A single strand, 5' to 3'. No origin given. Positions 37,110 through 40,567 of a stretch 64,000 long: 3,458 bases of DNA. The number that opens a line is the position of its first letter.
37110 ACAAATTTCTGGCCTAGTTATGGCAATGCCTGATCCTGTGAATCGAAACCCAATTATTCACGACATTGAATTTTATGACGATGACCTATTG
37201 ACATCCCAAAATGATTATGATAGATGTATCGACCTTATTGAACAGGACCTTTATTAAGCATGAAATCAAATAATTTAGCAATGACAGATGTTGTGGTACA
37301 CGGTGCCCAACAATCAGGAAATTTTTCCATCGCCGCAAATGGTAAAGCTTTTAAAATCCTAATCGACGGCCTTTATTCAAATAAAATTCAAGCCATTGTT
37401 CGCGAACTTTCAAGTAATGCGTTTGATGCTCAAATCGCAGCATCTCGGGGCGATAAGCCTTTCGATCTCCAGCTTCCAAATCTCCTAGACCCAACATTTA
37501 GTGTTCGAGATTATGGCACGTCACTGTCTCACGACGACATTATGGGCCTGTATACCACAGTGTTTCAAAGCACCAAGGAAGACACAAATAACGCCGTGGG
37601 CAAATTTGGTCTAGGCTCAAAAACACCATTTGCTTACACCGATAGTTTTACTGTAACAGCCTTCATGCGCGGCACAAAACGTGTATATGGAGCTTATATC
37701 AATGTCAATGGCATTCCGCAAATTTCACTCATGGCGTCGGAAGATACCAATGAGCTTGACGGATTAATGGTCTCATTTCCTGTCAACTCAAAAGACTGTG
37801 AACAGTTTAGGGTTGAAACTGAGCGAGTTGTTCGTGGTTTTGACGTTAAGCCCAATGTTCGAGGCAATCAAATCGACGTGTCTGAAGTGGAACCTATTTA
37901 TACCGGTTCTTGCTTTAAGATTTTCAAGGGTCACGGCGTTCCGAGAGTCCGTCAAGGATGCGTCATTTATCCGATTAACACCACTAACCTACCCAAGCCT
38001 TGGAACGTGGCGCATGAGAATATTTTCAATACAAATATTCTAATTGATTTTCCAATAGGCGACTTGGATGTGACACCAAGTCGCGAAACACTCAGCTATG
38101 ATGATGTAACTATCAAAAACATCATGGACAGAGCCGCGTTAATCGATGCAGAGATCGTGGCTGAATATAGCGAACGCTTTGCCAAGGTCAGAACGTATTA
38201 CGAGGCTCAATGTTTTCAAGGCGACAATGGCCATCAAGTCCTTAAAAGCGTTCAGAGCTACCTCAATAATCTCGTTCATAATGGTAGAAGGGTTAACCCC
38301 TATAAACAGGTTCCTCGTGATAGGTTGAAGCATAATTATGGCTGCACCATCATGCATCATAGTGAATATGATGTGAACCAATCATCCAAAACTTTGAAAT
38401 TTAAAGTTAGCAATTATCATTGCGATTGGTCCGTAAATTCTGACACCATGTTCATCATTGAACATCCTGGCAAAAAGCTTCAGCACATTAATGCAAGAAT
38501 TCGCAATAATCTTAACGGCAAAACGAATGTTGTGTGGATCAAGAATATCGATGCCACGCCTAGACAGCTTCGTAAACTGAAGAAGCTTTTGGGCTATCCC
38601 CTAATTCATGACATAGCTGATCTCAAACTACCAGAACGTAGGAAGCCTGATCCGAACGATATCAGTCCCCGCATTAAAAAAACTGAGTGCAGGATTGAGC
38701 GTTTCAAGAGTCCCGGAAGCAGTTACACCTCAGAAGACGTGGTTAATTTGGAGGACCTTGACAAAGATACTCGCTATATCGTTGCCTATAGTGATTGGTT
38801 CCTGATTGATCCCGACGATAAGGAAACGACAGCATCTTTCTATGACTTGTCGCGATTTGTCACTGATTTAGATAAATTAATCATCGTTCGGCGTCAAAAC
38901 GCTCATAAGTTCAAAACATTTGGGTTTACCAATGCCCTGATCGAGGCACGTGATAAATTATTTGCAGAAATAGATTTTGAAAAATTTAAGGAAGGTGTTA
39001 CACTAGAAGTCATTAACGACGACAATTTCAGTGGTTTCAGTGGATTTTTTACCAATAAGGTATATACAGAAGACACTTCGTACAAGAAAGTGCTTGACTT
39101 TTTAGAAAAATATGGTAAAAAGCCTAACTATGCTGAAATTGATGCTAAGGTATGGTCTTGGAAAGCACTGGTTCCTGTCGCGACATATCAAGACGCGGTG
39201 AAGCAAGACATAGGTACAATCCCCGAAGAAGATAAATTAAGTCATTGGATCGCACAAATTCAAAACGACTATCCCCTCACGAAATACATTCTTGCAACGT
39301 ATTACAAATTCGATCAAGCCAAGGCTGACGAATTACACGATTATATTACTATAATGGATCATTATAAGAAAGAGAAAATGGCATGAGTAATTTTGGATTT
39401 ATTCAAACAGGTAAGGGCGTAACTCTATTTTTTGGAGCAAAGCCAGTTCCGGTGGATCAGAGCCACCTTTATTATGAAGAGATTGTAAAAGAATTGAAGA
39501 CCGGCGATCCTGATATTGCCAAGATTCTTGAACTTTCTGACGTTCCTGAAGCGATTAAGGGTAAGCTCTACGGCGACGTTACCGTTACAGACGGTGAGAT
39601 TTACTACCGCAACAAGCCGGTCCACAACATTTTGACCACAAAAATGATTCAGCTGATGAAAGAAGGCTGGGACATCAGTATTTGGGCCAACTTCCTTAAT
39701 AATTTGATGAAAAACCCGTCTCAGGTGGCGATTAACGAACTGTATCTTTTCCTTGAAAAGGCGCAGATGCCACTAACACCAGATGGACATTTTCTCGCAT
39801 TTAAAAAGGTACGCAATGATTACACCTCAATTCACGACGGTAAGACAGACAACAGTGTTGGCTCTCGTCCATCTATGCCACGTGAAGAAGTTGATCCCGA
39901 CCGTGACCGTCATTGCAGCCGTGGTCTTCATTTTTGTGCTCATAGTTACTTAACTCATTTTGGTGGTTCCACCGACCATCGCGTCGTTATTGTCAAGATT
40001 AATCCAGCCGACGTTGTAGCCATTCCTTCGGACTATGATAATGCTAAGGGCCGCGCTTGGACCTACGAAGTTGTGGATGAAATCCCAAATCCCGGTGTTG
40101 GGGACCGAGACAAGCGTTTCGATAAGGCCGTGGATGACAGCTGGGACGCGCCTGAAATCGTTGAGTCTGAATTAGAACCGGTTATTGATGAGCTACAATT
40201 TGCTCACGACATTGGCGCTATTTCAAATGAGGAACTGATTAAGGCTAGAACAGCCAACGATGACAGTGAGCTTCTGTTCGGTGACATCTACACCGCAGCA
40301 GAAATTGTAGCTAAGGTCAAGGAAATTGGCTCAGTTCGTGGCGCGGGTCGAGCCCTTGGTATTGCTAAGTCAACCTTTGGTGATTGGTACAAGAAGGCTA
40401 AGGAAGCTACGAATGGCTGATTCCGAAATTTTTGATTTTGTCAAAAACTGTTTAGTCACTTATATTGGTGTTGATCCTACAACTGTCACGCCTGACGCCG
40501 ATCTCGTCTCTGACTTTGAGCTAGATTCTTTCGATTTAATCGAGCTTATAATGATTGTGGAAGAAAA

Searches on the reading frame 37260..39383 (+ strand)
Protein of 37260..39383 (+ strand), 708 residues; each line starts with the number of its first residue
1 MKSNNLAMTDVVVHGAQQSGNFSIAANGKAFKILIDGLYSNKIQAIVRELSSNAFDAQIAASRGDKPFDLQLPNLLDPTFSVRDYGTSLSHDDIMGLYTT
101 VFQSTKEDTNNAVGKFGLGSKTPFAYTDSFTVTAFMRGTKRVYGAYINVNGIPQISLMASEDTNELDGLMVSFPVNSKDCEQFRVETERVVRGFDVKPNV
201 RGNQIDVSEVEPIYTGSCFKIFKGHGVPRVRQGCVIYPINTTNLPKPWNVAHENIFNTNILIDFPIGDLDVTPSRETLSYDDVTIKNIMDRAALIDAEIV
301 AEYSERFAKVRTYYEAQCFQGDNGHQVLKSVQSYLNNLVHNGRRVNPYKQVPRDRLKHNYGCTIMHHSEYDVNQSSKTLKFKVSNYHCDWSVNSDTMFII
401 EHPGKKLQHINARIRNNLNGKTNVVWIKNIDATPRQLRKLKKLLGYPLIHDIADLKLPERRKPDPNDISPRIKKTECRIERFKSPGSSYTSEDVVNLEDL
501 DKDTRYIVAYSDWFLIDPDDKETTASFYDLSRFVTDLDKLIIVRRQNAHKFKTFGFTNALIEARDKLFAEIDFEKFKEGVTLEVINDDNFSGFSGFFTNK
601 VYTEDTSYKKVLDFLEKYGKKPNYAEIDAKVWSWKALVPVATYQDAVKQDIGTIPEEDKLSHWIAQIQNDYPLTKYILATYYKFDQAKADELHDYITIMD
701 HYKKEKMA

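Call 20: search_protein_families(library=pfam, proteins=[window:37260-39383:+], max_evalue=0.001)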
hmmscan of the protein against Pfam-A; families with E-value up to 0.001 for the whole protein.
window:37260-39383:+ (708 aa): 0 families

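Call 48: search_protein_families(library=phrogs, proteins=[window:37260-39383:+], max_evalue=0.001)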
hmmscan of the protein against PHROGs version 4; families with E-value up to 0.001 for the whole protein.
window:37260-39383:+ (708 aa): 7 families
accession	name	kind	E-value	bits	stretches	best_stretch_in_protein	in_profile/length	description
phrog_612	-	lysis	7.6e-124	416.5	1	9-696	8-719/725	RIIA lysis inhibitor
phrog_30832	-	lysis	1.3e-62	213.4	1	15-330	15-341/735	RIIA lysis inhibitor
phrog_609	-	lysis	1.3e-62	213.1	1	21-316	23-319/1055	RIIB lysis inhibitor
phrog_2979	-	lysis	5.3e-51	175.2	1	9-336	10-360/846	RIIA lysis inhibitor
phrog_3661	-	lysis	2.6e-48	166.2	1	96-305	174-397/917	RIIA lysis inhibitor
phrog_24904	-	lysis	1.2e-35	124.2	1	20-299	20-294/695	RIIA lysis inhibitor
phrog_38678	-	lysis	4.8e-25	88.9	1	32-178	39-188/805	RIIA lysis inhibitor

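Call 85: search_dna_similar(query=window:37260-39383:+, collection=phages, mode=protein, max_rows=12, max_evalue=1e-20)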
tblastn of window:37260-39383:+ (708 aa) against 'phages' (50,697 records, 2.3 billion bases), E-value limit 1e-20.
Records with a match: 2414; places in all: 2421; records where one place covers at least 80% of the query: 0.
Best place of each record, by identity: <60% 2414.
By first word of the organism name: Escherichia 892; Klebsiella 315; Vibrio 128; Salmonella 124; Shigella 112; Pseudomonas 104; Aeromonas 78; Acinetobacter 73; Streptomyces 67; Enterobacter 58; and 60 more.
By host as written in the record: Escherichia coli 355; - 312; Klebsiella pneumoniae 106; Escherichia coli O157:H7 43; Escherichia coli K-12 MG1655 40; Pseudomonas aeruginosa 38; Escherichia coli K-12 31; Aeromonas salmonicida 28; and 573 more.
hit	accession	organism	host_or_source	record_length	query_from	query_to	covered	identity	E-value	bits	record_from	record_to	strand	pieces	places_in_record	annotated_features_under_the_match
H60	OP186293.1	Rhodobacter phage RcXuper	Rhodobacter capsulatus YW1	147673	12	472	65%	38.3%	8e-85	299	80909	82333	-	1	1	rIIA lysis inhibitor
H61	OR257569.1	Ruegeria phage RpAliso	Ruegeria pomeroyi DSS-3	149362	18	460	63%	39.8%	2e-86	303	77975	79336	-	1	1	rIIA lysis inhibitor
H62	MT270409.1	Phaeobacter phage MD18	Phaeobacter inhibens DSM 17395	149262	1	460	65%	36.6%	2e-74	268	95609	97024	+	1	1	hypothetical protein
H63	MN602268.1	Bacteriophage DSS3_MAL1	-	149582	1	441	62%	37.8%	7e-76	272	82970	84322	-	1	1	hypothetical protein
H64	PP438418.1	Microcystis phage Mwe-JY26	Microcystis wesenbergii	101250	15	458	63%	34.8%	3e-72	262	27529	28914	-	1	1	hypothetical protein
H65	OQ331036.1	Yersinia phage MHG19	Yersinia pestis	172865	12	470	65%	31.8%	3e-52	202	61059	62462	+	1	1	rIIA protector from prophage-induced early lysis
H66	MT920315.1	Erwinia phage FBB1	Erwinia tracheiphila BHKY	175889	10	463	64%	30.9%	5e-48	189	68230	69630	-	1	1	hypothetical protein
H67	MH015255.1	Ruegeria phage vB_RpoS-V10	Ruegeria pomeroyi DSS-3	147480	1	318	45%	42.0%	2e-63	236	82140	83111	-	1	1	rIIA lysis inhibitor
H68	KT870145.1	Roseobacter phage DSS3P8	Ruegeria pomeroyi DSS-3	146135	1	318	45%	42.0%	2e-63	236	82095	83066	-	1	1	rIIA lysis inhibitor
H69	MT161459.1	Aeromonas phage Ahp1_CNU-2021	Aeromonas hydrophila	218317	6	359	50%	37.5%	2e-50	196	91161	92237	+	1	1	rIIA lysis inhibitor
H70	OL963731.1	Citromicrobium phage vB_CbaS-RXM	Citromicrobium bathyomarinum JL1366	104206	8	315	44%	41.5%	5e-59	222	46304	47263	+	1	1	RIIA protector from prophage-induced early lysis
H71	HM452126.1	Aeromonas phage phiAS5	Aeromonas salmonicida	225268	9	349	48%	37.5%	3e-51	199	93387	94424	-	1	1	membrane integrity protector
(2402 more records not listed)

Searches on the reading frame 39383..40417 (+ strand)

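Call 20: search_protein_families(library=pfam, proteins=[window:39383-40417:+], max_evalue=0.001)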
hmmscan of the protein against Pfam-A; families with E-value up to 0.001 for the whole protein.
window:39383-40417:+ (345 aa): 0 families

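Call 48: search_protein_families(library=phrogs, proteins=[window:39383-40417:+], max_evalue=0.001)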
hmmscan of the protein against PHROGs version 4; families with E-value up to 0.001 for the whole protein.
window:39383-40417:+ (345 aa): 6 families
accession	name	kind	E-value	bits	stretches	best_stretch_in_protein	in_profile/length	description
phrog_609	-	lysis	6.4e-70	237.3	1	4-235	817-1045/1055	RIIB lysis inhibitor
phrog_11221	-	lysis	6.2e-51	175.2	1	38-262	41-262/543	RIIB lysis inhibitor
phrog_36818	-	lysis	2.8e-41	141.9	1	92-234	1-145/163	RIIB lysis inhibitor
phrog_3803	-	lysis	5.2e-36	125.9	1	11-233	286-511/530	RIIB lysis inhibitor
phrog_2886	-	lysis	2e-31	110.6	1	115-236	211-334/552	RIIB lysis inhibitor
phrog_15773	-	unknown function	0.00012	22.6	1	134-206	181-251/288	-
